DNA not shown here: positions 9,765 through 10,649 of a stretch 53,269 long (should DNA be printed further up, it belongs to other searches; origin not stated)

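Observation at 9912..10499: Fused double-domain CsoR-family repressor with an x-C-S-C (CstR-like) fingerprint in both halves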

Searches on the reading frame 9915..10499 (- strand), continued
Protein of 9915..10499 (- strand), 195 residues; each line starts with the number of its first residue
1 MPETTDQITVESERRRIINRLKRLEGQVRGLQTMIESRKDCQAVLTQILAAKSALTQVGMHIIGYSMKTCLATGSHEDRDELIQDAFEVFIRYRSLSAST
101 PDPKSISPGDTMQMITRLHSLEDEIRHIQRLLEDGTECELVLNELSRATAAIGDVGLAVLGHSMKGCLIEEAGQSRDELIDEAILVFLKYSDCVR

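Call 15: find_related_loci(query=A1, collection=genome_contigs, flank=5000)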
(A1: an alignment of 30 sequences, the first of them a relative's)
Query A1 (195 aa) in genome_contigs; peptide patterns used: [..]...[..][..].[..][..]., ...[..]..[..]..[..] (x = any residue, [..] = any of these).
472 stretches matched a pattern; 449 encode a relative of the query (tblastn E <= 1e-3); the best 80 are kept; 80 distinct loci.
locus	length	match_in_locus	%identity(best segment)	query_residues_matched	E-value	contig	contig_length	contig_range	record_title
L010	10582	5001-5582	73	1-194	2e-93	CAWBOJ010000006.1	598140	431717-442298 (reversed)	MAG: uncultured Actinomycetota bacterium isolate MFD04716.bin.2.67 genome assembly, contig: contig_8662, whole genome sh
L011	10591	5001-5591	52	1-195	1e-62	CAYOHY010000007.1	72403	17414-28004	MAG TPA_asm: uncultured Eubacteriales bacterium isolate binchicken_co152_248 genome assembly, contig: NODE_409_length_72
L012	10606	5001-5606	50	3-194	3e-61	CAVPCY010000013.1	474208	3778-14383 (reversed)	MAG: uncultured Actinomycetes bacterium isolate MFD00032.bin.2.33 genome assembly, contig: contig_22895, whole genome sh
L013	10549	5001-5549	52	12-194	1e-59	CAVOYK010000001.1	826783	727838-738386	MAG: uncultured Actinomycetes bacterium isolate MFD09779.bin.2.33 genome assembly, contig: contig_14743, whole genome sh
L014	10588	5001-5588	45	1-194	3e-55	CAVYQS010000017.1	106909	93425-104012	MAG: uncultured Actinomycetes bacterium isolate MFD04716.bin.1.58 genome assembly, contig: contig_8084, whole genome sho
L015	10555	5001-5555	49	11-195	2e-54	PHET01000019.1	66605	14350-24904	MAG: Actinobacteria bacterium HGW-Actinobacteria-7 Ig3397_v2_scaffold_593, whole genome shotgun sequence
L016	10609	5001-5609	45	2-195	4e-54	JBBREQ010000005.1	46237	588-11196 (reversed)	MAG: Coriobacteriia bacterium isolate Co_metawrap_2508 Cmw_2508_k141_26933925_length_46237_cov_10.0000, whole genome sho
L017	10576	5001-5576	44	3-195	8e-52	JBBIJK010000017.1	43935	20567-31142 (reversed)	MAG: Actinomycetota bacterium isolate BR2F70218_bin_160 NODE_405_length_43935_cov_12.791135, whole genome shotgun sequen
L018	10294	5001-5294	69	1-195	2e-40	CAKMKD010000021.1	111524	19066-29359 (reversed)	uncultured Coriobacteriia bacterium isolate OKU8 genome assembly, contig: MEGAHIT_co_assembly_000000002898, whole genome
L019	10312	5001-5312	66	8-195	2e-39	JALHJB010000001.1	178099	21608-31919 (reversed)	MAG: Actinomycetes bacterium isolate 7-NCT_026 scaffold_9, whole genome shotgun sequence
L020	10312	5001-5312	65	5-195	5e-39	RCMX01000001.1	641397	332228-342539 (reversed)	MAG: Actinobacteria bacterium isolate 1MN72D_65_13 NODE_4_length_641451_cov_7_62998, whole genome shotgun sequence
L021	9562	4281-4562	73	5-195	5e-39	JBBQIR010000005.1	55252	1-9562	MAG: Coriobacteriia bacterium isolate Co_metawrap_800 Cmw_800_k141_21658046_length_55252_cov_11.0000, whole genome shotg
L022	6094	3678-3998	73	6-195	6e-39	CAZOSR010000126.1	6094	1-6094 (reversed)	MAG TPA_asm: uncultured Coriobacteriaceae bacterium isolate binchicken_co27_17 genome assembly, contig: NODE_22671_lengt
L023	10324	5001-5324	62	5-195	9e-39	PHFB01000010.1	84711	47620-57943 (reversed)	MAG: Actinobacteria bacterium HGW-Actinobacteria-1 bjp_ig2102_scaffold_326, whole genome shotgun sequence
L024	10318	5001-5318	67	5-195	1e-38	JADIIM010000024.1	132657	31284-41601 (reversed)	MAG: Aeromicrobium sp. isolate bin3 3785, whole genome shotgun sequence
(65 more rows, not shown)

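Call 25: search_solved_structures(query=window:9915-10499:-, max_evalue=0.01, show_alignments=4)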
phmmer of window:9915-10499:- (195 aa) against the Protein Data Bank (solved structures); distinct sequences matched with E-value up to 0.01: 10.
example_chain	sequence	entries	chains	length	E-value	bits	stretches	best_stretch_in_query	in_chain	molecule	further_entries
4m1p_A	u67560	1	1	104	5.8e-12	49.1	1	12-87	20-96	Copper-sensitive operon repressor (CsoR)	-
5fmn_A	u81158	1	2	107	2.8e-10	43.6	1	13-79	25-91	INRS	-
6ahx_A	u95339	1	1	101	5.3e-10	42.7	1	13-85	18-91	Putative cytosolic protein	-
7mq1_A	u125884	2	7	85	5e-09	39.6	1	16-93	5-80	Copper-sensing transcriptional repressor csoR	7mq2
7mq3_A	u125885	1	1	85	5e-09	39.6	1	16-93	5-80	Copper-sensing transcriptional repressor csoR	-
4adz_A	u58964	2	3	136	1.5e-07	34.7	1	14-78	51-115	CSOR | COPPER SENSITIVE OPERON REPRESSOR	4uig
5lcy_A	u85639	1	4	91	2.1e-06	31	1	13-76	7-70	Frmr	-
2hh7_A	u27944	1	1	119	1.3e-05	28.4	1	12-78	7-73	Hypothetical protein CsoR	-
5lbm_A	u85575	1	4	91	4.1e-05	26.8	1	12-63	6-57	Transcriptional repressor FrmR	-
3aai_A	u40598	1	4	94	0.00012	25.3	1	11-93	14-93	Copper homeostasis operon regulatory protein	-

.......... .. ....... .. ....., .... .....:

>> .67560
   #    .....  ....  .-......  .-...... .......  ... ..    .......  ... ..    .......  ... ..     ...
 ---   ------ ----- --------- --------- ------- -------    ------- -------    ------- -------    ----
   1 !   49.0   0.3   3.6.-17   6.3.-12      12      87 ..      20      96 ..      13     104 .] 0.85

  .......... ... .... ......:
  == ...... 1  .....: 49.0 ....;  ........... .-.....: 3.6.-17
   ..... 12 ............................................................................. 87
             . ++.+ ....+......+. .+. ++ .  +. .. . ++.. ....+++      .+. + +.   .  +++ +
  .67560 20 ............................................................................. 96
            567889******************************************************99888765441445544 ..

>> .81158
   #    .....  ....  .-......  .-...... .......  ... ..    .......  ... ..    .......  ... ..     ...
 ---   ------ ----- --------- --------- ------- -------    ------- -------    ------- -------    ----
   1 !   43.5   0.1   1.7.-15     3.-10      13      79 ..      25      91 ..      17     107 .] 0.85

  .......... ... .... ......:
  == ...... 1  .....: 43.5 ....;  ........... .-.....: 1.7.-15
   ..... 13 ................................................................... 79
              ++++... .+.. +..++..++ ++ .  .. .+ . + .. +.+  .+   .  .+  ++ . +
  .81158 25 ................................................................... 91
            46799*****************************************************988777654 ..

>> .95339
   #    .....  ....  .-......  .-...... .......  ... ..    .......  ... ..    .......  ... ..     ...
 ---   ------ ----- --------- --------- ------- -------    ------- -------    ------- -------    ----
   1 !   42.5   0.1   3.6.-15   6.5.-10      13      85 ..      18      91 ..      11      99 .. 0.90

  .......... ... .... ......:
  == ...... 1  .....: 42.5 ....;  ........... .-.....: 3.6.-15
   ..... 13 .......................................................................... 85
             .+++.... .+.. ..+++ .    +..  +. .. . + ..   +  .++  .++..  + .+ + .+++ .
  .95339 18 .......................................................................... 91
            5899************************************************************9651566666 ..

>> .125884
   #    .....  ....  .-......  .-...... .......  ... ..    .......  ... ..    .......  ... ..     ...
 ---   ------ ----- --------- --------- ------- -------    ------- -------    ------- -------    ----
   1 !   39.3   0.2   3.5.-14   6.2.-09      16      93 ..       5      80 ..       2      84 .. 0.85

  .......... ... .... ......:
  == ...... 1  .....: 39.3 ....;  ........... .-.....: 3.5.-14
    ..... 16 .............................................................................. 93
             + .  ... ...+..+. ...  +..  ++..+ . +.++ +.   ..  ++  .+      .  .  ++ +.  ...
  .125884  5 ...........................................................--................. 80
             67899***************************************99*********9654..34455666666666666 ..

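Call 26: predict_structure(alignment_id=A1)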
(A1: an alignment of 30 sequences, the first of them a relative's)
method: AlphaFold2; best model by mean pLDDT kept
length: 195 residues; sequences in the alignment: 30
mean_pLDDT: 81.7   pTM: 0.77
mean pLDDT of the five models: 81.7, 80.6, 78.6, 76.7, 75.0
residues with pLDDT >= 90: 61; 70-90: 101; 50-70: 24; < 50: 9
segments of 3 or more residues with pLDDT < 50: 1-7
pLDDT, mean of each block of 10 residues (from residue 1): 48 93 97 91 89 92 87 73 84 72 61 89 95 86 90 86 79 77 81 51
secondary structure, 60 per line:
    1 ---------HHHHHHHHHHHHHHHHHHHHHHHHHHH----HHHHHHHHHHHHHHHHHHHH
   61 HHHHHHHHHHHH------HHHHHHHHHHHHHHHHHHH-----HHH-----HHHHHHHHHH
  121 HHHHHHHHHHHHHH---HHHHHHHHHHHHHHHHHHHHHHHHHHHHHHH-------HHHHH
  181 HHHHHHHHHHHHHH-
elements in order: H10-36 H41-72 H79-97 H111-134 H138-168 H176-194

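Call 30: fold_search(model_id=the predicted structure, library=pdb)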
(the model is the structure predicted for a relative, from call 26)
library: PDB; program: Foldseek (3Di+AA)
matches with E <= 10: 586; with E <= 0.001: 0
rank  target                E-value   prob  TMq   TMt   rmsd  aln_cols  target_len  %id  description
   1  8gl3                  7.6e-02  0.72  0.28  0.29  21.5       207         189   14  De novo design of monomeric helical bundles for pH-controlled membrane lysis (released 2023-09-06)
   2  7mq1_A                1.6e-01  1.00  0.32  0.69   3.6        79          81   34  C9A Streptococcus pneumoniae CstR in the reduced state, space group C2 (released 2022-03-09)
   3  7mq1_B                1.9e-01  1.00  0.33  0.71   3.6        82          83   33  C9A Streptococcus pneumoniae CstR in the reduced state, space group C2 (released 2022-03-09)
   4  4m1p                  2.1e-01  0.99  0.34  0.64   5.9        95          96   35  Crystal structure of the copper-sensing repressor CsoR with Cu(I) from Geobacillus thermodenitrificans NG80-2 (released 2014-05-21)
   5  6uth_a                2.2e-01  0.21  0.21  0.19  21.3       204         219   17  Allosteric coupling between alpha-rings of 20S proteasome, 20S proteasome singly capped with a PA26/E102A_PANc, togeth (released 2020-09-09)
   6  5fmn_A                2.6e-01  1.00  0.35  0.74   2.8        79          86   30  The nickel-responsive transcriptional regulator InrS (released 2017-02-01)
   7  9s99_B                2.6e-01  0.16  0.18  0.17  18.4       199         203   12  CdvB2 filament - high twist, class B (released 2026-01-28)
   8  4pho_A                3.0e-01  0.23  0.25  0.17  23.8       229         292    7  ClyA CC6/264 ox (2-303) (released 2014-09-24)
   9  3cax                  3.1e-01  0.60  0.32  0.19  22.9       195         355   15  Crystal structure of uncharacterized protein PF0695 (released 2008-03-18)
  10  6y07_MODEL_1_A        3.3e-01  0.72  0.31  0.39  18.7       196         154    8  Designing a Granulopoietic Protein by Topological Rescaffolding 1: Sohair (released 2020-03-18)
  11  5fmn_B                4.0e-01  0.99  0.34  0.69   3.1        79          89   30  The nickel-responsive transcriptional regulator InrS (released 2017-02-01)
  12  7bxo_F                4.0e-01  0.54  0.28  0.40  14.5       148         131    9  Crystal structure of the toxin-antitoxin with AMP-PNP (released 2020-09-30)
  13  5lcy_A                4.2e-01  1.00  0.36  0.74   3.3        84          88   27  Formaldehyde-Responsive Regulator FrmR E64H variant from Salmonella enterica serovar Typhimurium (released 2016-08-10)
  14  7mq3                  4.2e-01  0.99  0.33  0.69   3.2        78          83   35  C9A N55A Streptococcus pneumoniae CstR in the reduced state (released 2022-03-09)
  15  4pho_C                4.4e-01  0.20  0.24  0.17  22.7       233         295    9  ClyA CC6/264 ox (2-303) (released 2014-09-24)
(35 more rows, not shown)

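Call 39: search_protein_representatives(protein=window:9915-10499:-)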
Query: 195 residues. Proteins with E-value up to 0.001 (for the whole library): 2749; up to 1e-10: 66; up to 1e-30: 6. The best 150 are listed.
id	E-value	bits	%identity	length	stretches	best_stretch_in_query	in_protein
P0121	1.3e-50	188.1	48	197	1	11-194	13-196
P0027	1.4e-45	171.7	55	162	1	34-195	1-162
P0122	4.2e-38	147.3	43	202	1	10-195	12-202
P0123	1.4e-36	142.4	43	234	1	8-172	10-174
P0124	1.0e-34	136.3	44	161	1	34-195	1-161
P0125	1.1e-33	132.9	39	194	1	6-195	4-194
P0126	1.4e-30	122.8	38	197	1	11-194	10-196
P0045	2.2e-30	122.2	59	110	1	3-103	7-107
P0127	1.1e-27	113.4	63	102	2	7-73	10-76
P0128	2.1e-24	102.7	57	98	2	2-71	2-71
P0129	3.3e-21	92.3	48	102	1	2-98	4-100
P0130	1.2e-19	87.2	75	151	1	17-73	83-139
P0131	5.1e-19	85.2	49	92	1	10-94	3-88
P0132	2.5e-18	82.9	49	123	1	10-93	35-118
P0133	5.5e-17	78.6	51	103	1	15-93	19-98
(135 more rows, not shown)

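Call 51: list_cluster_members(proteins=[P0001, P0007, P0008, P0019])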
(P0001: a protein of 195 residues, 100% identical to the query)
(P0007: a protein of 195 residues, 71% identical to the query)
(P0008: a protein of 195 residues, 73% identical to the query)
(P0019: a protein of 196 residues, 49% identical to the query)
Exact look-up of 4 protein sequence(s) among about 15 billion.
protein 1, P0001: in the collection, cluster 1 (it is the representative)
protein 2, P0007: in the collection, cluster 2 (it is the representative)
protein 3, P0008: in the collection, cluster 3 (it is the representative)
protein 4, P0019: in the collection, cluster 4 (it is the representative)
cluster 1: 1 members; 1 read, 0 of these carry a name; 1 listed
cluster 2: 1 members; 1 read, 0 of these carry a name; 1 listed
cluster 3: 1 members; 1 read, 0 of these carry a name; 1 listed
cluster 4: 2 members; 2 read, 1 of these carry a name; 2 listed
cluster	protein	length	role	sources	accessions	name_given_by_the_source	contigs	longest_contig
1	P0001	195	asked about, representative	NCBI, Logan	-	-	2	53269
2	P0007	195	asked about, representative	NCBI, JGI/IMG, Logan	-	-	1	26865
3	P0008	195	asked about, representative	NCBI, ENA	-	-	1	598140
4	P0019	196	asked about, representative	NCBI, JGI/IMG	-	DNA-binding FrmR family transcriptional regulator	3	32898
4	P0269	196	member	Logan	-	-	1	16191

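Call 57: find_related_loci(query=A2, collection=metagenome_contigs, flank=4000)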
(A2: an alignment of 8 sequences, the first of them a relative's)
Query A2 (103 aa) in metagenome_contigs; peptide patterns used: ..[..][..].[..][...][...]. (x = any residue, [..] = any of these).
600 stretches matched a pattern (row limit reached: there are more); 597 encode a relative of the query (tblastn E <= 1e-3); the best 80 are kept; 80 distinct loci.
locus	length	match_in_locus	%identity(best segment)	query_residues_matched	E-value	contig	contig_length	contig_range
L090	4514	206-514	99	1-103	2e-65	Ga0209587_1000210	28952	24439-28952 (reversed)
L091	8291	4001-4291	68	7-103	4e-41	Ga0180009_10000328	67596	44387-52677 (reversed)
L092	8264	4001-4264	60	17-103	6e-32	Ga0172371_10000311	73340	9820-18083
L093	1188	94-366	50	12-103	5e-29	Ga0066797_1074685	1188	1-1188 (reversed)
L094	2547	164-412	57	17-100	8e-28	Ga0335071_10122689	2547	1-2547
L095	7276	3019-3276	51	12-98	4e-27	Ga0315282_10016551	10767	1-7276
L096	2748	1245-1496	49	20-103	2e-26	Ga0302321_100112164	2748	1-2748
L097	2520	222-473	48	20-103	4e-26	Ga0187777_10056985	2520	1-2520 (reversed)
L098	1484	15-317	45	7-103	3e-26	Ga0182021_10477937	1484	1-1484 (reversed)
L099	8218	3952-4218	49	8-96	5e-26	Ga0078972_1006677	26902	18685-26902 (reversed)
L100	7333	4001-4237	55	19-98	7e-26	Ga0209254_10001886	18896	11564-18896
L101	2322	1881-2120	49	20-100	2e-23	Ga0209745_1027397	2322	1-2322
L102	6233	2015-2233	50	29-102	2e-22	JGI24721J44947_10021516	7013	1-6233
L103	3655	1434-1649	53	21-92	8e-22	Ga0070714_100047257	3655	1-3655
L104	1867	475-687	54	8-78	3e-21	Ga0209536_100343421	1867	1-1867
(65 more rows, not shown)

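Call 66: find_encoding_contigs(protein=P0008, flank=10000, max_places=1)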
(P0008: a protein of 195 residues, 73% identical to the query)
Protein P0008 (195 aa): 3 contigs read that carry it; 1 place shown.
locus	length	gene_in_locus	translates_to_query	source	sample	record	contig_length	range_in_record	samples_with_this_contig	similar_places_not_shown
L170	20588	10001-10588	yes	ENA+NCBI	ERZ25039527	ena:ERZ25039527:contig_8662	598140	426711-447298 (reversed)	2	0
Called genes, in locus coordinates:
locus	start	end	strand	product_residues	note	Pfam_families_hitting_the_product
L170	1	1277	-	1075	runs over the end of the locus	PF00672:HAMP, PF01590:GAF, PF13185:GAF_2, PF13492:GAF_3, PF01590:GAF, PF13185:GAF_2, PF13492:GAF_3, PF07228:SpoIIE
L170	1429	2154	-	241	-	PF02683:DsbD_TM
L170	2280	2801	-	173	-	PF13473:Cupredoxin_1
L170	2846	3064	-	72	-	PF00403:HMA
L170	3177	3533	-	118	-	PF13248:Zn_ribbon_3 (weak)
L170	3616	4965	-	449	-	PF00072:Response_reg, PF00158:Sigma54_activat, PF14532:Sigma54_activ_2, PF00004:AAA (weak), PF07728:AAA_5, PF25601:AAA_lid_14, PF02954:HTH_8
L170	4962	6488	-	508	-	PF00989:PAS, PF08448:PAS_4, PF13426:PAS_9, PF00512:HisKA, PF13581:HATPase_c_2 (weak), PF02518:HATPase_c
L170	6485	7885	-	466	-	PF00309:Sigma54_AID, PF04963:Sigma54_CBD, PF04552:Sigma54_DBD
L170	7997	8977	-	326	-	PF00892:EamA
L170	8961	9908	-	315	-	PF01545:Cation_efflux, PF16916:ZT_dimer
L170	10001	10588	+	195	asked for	PF02583:Trns_repr_metal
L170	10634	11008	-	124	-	PF03625:DUF302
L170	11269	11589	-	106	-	PF00085:Thioredoxin, PF08534:Redoxin (weak), PF13098:Thioredoxin_2 (weak), PF13905:Thioredoxin_8 (weak)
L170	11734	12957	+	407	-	PF00762:Ferrochelatase, PF01903:CbiX (weak)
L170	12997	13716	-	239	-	PF02811:PHP (weak), PF13263:PHP_C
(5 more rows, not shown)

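Call 67: find_encoding_contigs(protein=P0063, flank=10000, max_places=2)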
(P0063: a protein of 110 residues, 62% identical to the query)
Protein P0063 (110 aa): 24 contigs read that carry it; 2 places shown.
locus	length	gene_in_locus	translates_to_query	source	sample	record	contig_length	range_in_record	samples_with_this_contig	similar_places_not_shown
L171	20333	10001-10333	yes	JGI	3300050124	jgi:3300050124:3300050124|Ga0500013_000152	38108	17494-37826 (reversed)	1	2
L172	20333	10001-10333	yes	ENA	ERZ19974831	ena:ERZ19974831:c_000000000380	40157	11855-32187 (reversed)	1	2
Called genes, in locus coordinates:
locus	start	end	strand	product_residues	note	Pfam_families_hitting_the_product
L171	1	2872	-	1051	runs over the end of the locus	?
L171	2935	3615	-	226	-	PF02683:DsbD_TM, PF13386:DsbD_2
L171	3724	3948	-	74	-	PF00403:HMA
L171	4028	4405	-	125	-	-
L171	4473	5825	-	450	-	PF00072:Response_reg, PF00158:Sigma54_activat, PF01078:Mg_chelatase (faint), PF14532:Sigma54_activ_2, PF07728:AAA_5, PF25601:AAA_lid_14, PF02954:HTH_8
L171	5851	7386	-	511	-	PF00989:PAS, PF08448:PAS_4, PF13426:PAS_9, PF00512:HisKA, PF02518:HATPase_c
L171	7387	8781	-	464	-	PF00309:Sigma54_AID, PF04963:Sigma54_CBD, PF04552:Sigma54_DBD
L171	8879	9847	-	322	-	PF00892:EamA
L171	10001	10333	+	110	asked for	PF02583:Trns_repr_metal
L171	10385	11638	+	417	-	PF00762:Ferrochelatase (faint), PF01903:CbiX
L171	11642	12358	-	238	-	PF02811:PHP, PF13263:PHP_C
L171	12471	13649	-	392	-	PF12705:PDDEXK_1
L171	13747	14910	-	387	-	PF00155:Aminotran_1_2, PF01212:Beta_elim_lyase, PF00266:Aminotran_5 (weak), PF01041:DegT_DnrJ_EryC1, PF01053:Cys_Met_Meta_PP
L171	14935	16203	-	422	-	PF02310:B12-binding, PF04055:Radical_SAM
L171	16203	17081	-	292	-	-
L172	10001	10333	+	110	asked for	PF02583:Trns_repr_metal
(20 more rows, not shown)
